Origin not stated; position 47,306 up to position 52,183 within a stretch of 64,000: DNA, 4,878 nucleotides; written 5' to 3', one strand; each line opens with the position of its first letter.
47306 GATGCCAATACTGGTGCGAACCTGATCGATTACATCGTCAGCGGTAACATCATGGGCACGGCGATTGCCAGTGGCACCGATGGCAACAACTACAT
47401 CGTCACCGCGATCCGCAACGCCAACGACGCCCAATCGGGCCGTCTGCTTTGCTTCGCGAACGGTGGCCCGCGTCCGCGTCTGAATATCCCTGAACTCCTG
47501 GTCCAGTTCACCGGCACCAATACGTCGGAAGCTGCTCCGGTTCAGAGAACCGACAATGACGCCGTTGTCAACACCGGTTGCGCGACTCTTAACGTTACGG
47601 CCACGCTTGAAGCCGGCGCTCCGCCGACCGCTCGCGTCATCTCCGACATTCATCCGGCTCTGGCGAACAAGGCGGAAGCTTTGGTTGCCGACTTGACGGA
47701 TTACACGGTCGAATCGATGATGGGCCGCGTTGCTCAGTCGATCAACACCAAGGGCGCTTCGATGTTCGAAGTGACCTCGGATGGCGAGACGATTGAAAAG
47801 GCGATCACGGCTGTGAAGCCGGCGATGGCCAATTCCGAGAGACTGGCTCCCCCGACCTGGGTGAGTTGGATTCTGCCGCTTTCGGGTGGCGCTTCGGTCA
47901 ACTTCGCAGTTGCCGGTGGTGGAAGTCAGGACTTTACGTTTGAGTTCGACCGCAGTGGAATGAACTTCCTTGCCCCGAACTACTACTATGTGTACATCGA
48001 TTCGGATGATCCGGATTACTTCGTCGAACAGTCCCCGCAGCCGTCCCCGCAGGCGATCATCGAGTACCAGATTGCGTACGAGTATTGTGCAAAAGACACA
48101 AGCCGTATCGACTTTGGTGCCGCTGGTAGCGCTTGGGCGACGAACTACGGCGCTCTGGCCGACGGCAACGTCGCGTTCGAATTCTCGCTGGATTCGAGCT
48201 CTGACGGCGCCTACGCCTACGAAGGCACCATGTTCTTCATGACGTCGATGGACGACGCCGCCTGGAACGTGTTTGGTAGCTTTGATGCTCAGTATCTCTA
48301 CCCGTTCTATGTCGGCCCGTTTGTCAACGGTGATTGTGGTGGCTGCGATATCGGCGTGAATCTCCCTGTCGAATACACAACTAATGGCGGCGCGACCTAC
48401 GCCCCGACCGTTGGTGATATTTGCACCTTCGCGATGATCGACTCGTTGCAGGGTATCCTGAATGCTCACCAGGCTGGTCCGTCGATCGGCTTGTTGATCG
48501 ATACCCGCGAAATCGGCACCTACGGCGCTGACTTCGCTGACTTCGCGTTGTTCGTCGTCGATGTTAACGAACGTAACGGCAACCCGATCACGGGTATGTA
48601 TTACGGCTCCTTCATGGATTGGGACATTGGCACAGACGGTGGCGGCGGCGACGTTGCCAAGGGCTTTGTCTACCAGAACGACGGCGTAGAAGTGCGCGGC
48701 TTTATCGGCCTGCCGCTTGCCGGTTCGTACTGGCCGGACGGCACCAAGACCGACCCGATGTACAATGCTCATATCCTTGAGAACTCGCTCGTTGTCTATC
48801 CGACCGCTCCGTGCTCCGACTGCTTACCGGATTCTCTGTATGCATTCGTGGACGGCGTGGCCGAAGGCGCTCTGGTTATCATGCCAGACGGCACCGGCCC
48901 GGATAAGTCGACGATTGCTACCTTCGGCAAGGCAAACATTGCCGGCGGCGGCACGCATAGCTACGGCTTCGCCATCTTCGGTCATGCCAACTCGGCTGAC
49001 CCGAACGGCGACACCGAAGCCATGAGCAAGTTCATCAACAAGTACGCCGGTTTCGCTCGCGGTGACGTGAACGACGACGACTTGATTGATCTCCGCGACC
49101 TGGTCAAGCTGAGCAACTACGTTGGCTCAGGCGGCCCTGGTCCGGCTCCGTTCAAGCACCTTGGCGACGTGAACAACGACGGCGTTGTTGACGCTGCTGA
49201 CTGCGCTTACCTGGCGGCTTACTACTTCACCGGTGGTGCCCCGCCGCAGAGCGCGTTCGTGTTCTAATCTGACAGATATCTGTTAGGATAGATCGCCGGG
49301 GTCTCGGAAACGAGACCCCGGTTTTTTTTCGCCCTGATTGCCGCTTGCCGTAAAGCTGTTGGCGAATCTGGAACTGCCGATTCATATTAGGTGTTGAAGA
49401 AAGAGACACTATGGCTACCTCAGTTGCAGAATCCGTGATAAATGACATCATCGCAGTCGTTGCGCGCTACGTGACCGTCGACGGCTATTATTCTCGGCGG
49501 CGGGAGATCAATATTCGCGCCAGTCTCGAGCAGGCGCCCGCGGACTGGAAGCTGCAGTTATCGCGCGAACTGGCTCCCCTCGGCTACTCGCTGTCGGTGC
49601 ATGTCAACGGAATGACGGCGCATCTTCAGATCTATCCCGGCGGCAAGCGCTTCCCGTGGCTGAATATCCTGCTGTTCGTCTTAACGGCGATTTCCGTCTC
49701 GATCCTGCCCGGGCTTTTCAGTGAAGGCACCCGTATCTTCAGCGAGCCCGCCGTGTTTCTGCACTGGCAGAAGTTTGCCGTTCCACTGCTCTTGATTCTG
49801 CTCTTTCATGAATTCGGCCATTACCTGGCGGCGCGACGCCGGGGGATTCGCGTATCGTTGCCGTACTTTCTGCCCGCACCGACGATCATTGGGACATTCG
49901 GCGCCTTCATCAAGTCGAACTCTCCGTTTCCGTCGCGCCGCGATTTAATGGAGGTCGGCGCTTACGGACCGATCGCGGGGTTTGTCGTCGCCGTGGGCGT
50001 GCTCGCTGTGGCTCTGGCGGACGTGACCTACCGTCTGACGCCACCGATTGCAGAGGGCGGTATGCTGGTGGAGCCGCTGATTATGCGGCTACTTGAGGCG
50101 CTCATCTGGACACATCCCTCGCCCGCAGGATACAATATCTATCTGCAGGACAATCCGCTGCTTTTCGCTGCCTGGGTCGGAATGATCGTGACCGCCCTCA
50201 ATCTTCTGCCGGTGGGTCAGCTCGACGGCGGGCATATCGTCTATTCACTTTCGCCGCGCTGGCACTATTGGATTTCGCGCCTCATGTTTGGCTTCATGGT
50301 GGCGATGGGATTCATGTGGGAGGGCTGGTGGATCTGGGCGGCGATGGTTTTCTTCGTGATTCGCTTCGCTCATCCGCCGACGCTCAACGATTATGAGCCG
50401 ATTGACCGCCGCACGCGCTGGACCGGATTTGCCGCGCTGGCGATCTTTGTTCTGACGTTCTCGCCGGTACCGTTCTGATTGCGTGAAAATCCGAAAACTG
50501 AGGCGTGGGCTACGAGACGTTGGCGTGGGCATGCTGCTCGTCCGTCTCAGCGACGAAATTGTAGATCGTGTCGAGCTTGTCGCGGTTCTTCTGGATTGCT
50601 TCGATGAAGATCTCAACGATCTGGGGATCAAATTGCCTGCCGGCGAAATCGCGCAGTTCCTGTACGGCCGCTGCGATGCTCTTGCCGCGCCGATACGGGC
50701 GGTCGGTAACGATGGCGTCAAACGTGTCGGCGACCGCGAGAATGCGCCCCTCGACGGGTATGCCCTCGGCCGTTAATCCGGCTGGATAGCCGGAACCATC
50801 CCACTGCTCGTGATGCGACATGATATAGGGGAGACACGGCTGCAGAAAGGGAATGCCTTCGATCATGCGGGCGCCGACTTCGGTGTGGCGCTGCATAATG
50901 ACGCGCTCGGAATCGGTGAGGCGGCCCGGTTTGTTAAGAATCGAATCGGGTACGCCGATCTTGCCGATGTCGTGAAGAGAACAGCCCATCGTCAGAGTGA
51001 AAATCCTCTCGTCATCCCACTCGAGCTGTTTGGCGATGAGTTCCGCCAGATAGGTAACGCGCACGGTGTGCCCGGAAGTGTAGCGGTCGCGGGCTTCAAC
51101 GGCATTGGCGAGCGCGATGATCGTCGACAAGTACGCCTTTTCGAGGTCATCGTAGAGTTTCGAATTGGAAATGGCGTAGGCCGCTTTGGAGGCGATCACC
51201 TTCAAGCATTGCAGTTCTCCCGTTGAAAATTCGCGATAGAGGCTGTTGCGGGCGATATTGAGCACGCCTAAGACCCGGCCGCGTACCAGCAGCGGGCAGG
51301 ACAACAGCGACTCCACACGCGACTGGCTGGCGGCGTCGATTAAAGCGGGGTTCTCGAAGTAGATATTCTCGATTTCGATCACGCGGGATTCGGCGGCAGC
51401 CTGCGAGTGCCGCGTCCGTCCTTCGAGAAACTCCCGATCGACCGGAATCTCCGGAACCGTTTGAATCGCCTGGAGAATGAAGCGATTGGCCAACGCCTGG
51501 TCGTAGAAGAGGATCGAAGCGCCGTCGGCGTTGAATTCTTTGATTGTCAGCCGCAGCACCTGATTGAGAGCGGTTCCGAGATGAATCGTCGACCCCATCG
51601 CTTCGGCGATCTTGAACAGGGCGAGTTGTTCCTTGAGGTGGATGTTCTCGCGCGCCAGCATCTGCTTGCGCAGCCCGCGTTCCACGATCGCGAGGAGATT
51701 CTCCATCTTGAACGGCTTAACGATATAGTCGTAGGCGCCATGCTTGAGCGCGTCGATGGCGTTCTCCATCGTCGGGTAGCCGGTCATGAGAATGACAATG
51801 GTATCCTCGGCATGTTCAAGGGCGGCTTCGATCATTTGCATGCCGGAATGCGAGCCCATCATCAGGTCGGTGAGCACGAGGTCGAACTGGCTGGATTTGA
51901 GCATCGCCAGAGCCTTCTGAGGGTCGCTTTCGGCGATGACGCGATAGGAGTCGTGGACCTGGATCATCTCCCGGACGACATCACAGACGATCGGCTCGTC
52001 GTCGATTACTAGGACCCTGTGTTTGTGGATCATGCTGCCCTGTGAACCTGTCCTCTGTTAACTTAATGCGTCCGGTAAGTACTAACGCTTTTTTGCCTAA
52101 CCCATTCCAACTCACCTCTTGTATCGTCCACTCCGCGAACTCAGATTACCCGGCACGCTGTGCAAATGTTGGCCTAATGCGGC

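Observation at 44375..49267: Giant scaffoldin-like protein: three Cys-rich tandem modules, a PQQ-like propeller and a divergent dockerin-like tail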

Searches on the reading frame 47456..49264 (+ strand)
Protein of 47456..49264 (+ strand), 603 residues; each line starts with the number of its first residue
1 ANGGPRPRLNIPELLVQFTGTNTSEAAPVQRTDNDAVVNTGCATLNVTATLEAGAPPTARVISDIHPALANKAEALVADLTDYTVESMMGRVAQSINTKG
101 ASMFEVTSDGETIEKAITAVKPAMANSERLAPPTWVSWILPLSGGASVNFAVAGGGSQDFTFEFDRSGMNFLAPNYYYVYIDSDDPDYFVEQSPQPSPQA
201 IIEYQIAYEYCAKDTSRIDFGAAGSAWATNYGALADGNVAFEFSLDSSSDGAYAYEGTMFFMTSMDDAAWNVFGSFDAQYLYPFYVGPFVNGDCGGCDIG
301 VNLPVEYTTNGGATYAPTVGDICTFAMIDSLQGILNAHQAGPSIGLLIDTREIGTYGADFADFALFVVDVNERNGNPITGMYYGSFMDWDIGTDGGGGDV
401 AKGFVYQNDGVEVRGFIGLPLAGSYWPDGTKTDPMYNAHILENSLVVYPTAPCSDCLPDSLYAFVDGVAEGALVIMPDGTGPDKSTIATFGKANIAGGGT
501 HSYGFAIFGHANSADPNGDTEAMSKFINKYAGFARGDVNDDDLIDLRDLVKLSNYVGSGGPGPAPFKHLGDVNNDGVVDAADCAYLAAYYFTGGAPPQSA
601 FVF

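Call 46: predict_structure(alignment_id=A5)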
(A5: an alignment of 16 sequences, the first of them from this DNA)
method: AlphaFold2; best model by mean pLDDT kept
length: 603 residues; sequences in the alignment: 16
mean_pLDDT: 59.8   pTM: 0.52
mean pLDDT of the five models: 59.8, 55.7, 54.9, 49.7, 45.8
residues with pLDDT >= 90: 36; 70-90: 200; 50-70: 134; < 50: 233
segments of 3 or more residues with pLDDT < 50: 55-130, 210-255, 265-301, 303-345, 355-359, 423-432, 451-459
pLDDT, mean of each block of 10 residues (from residue 1): 74 82 71 93 91 54 38 45 35 26 33 28 28 78 85 94 77 70 78 67 73 30 28 35 36 52 46 28 33 43 42 42 44 27 47 49 68 61 72 76 83 79 47 73 67 45 76 81 79 70 76 81 77 67 71 73 56 69 77 64 50
secondary structure, 60 per line:
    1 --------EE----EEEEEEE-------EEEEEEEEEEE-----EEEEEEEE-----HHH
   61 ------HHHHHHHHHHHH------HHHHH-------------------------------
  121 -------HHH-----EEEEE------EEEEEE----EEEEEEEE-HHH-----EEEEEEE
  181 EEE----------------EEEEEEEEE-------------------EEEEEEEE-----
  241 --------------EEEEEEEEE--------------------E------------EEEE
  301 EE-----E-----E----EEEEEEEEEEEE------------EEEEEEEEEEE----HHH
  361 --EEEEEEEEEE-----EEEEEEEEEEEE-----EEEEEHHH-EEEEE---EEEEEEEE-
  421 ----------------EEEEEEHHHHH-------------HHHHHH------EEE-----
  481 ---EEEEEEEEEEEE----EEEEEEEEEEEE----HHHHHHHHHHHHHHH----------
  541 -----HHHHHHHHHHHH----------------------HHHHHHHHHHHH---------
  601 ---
elements in order: E15-21 E29-39 E45-52 H67-78 H85-89 E136-140 E147-152 E157-164 E174-183 E200-208 E228-235 E255-263 E297-302 E319-330 E343-353 E363-372 E378-389 E395-399 E404-408 E412-419 E437-442 H443-447 H461-466 E473-475 E484-495 E500-511 H516-530 H546-557 H580-591
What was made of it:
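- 47456..48079 (+): PapD/ASH-like Ig domain with a ~80-aa low-confidence insertion (aa 1028-1235). Tentative. Call 46 (pLDDT 71-94 for the strands).
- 48080..49039 (+): Family-specific beta-rich domain (aa 1236-1555), possibly a galactose-mutarotase-like supersandwich. Tentative. Call 46 (half of it below pLDDT 50).
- On Type I dockerin (Pfam PF00404): Helices at model residues 546-557 and 580-591 (call 46).
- The C-terminal 530 aa are modelled poorly (mean pLDDT 59.8, call 46), so a cryptic activity there cannot be excluded.
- Tried and rejected: The model of aa 1028-1630 came out at mean pLDDT 59.8 (call 46).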

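Call 87: search_solved_structures(query=A5, max_evalue=0.1)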
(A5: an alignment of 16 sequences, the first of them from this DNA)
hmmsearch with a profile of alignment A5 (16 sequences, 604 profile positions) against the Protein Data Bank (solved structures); distinct sequences matched with E-value up to 0.1: 17.
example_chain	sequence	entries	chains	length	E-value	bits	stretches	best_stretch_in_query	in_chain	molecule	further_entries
4dh2_B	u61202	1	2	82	3.6e-07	32.9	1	537-592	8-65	Dockerin type 1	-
2y3n_B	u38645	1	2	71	1e-06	31.4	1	536-591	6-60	CELLULOSOMAL FAMILY-48 PROCESSIVE GLYCOSIDE HYDROLASE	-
4fl4_A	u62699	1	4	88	3.2e-06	29.7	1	535-591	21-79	Glycoside hydrolase family 9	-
4cj0_A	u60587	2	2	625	0.00019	23.9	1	518-591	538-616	ENDOGLUCANASE D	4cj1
1clc_A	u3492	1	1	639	0.00019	23.8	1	518-591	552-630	ENDOGLUCANASE CELD; EC: 3.2.1.4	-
2ccl_B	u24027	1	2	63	0.00024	23.5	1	537-591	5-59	ENDO-1,4-BETA-XYLANASE Y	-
1ohz_B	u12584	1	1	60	0.00028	23.3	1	537-591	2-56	ENDO-1,4-BETA-XYLANASE Y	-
3ul4_B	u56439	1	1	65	0.00037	22.9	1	537-591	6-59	Cellulosome enzyme, dockerin type I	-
2mte_A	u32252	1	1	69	0.00058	22.3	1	537-592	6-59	Cellulose 1,4-beta-cellobiosidase (reducing end) CelS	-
1daq_A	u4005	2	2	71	0.00061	22.2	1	537-592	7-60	ENDOGLUCANASE SS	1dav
5lxv_B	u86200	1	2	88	0.00067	22.1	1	537-591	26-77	Carbohydrate-binding protein WP_009985128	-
6kgc_B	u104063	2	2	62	0.0024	20.2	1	537-588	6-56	And cellulose-binding endoglucanase family 9 CelL ortholog dockerin domain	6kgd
6kg9_A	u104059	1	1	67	0.0056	19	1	537-588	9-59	And cellulose-binding endoglucanase family 9 CelL ortholog dockerin domain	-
2vn5_B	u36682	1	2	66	0.0063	18.9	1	537-591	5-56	ENDOGLUCANASE A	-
6kge_D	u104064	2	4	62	0.023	17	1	537-588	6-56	And cellulose-binding endoglucanase family 9 CelL ortholog dockerin domain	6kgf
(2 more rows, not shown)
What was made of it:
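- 49058..49234 (+): Type I dockerin (aa 1562-1620): two Ca loops, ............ and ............, each followed by a helix. Call 87 (4dh2_B E=3.6e-7, 2y3n_B, 4fl4_A, 1ohz_B).
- On Type I dockerin (Pfam PF00404): 4dh2_B E=3.6e-7, 2y3n_B 1e-6, 4fl4_A 3.2e-6, 1ohz_B 2.8e-4 (call 87).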

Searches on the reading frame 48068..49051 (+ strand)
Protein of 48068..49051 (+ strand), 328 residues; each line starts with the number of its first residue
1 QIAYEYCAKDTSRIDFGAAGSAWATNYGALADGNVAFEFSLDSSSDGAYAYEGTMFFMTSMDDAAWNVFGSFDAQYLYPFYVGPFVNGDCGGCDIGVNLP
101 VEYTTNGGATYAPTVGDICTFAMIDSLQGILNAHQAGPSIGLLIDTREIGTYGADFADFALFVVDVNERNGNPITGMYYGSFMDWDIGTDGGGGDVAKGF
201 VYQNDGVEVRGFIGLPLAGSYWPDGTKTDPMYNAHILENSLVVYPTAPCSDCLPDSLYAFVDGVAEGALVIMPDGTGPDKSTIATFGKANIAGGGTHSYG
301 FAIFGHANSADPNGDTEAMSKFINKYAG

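Call 93: find_homologous_proteins(query=A10, max_evalue=0.001)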
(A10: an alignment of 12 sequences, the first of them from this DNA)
Query A10 (12 sequences) (328 aa, profile of the alignment): 11 proteins with E <= 0.001 among 6604 candidates.
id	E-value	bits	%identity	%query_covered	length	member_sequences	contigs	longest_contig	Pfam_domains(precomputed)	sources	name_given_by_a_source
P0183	5.7e-120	419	65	100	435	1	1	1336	PF00404.25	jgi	jgi:hypothetical protein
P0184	1.4e-116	408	71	100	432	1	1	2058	PF00404.25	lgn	-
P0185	8.7e-93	330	65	75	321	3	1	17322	PF00404.25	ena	-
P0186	4.0e-88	315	48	100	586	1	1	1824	PF00404.25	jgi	-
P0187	2.0e-84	302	23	56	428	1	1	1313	PF00404.25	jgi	-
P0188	2.1e-83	299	44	100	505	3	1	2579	-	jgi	jgi:hypothetical protein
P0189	5.7e-75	271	45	99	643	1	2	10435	PF00404.25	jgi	-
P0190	9.7e-74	267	59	70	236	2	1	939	-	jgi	jgi:hypothetical protein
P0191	4.8e-72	262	22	70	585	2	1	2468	PF00404.25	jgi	jgi:hypothetical protein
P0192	4.0e-56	209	25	67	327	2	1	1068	PF00404.25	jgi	jgi:hypothetical protein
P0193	1.2e-49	188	55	56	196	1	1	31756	-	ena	-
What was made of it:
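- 48080..49039 (+): Call 93 (relatives only within this family).
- Tried and rejected: A profile search with the C-terminal domain found only fragments of the same family (call 93).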

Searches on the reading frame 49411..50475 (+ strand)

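Call 25: search_protein_families(library=pfam, proteins=[window:49411-50475:+], max_evalue=0.01)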
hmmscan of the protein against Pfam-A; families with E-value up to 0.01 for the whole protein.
window:49411-50475:+ (355 aa): 1 family
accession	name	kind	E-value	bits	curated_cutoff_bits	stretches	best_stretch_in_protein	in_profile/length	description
PF02163.28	Peptidase_M50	-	3.5e-22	79.3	27.2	1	122-282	2-195/221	Peptidase family M50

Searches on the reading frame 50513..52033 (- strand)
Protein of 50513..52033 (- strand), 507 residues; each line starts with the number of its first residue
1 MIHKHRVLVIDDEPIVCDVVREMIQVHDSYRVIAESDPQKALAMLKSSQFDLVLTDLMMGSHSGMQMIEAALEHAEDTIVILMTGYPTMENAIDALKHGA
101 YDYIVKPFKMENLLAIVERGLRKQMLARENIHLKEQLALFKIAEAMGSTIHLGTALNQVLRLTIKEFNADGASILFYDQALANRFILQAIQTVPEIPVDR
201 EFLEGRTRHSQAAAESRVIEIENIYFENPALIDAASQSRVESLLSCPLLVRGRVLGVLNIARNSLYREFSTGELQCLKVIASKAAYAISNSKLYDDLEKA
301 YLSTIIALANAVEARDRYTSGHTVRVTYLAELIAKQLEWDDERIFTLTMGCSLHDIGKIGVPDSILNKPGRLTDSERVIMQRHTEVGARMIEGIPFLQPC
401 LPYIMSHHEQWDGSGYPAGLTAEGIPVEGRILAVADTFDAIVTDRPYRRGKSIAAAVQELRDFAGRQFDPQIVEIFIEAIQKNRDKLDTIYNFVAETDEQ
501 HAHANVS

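Call 25: search_protein_families(library=pfam, proteins=[window:50513-52033:-], max_evalue=0.01)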
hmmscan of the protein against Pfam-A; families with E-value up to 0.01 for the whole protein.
window:50513-52033:- (507 aa): 6 families
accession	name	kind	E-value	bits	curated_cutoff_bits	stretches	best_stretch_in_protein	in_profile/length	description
PF13487.12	HD_5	-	1.4e-44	152.3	27.2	1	308-472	3-170/170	HD domain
PF00072.30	Response_reg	-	1.1e-24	87.1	30.2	1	7-117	1-110/111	Response regulator receiver domain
PF01966.28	HD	-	2.6e-20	73.3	22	1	320-440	2-115/116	HD domain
PF01590.32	GAF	-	1.2e-11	45.7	22.4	1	152-288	2-133/133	GAF domain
PF13185.12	GAF_2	-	4.6e-10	40.3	28.6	1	154-288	6-135/136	GAF domain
PF13492.12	GAF_3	-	1.1e-06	29.5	27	1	157-290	7-129/129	GAF domain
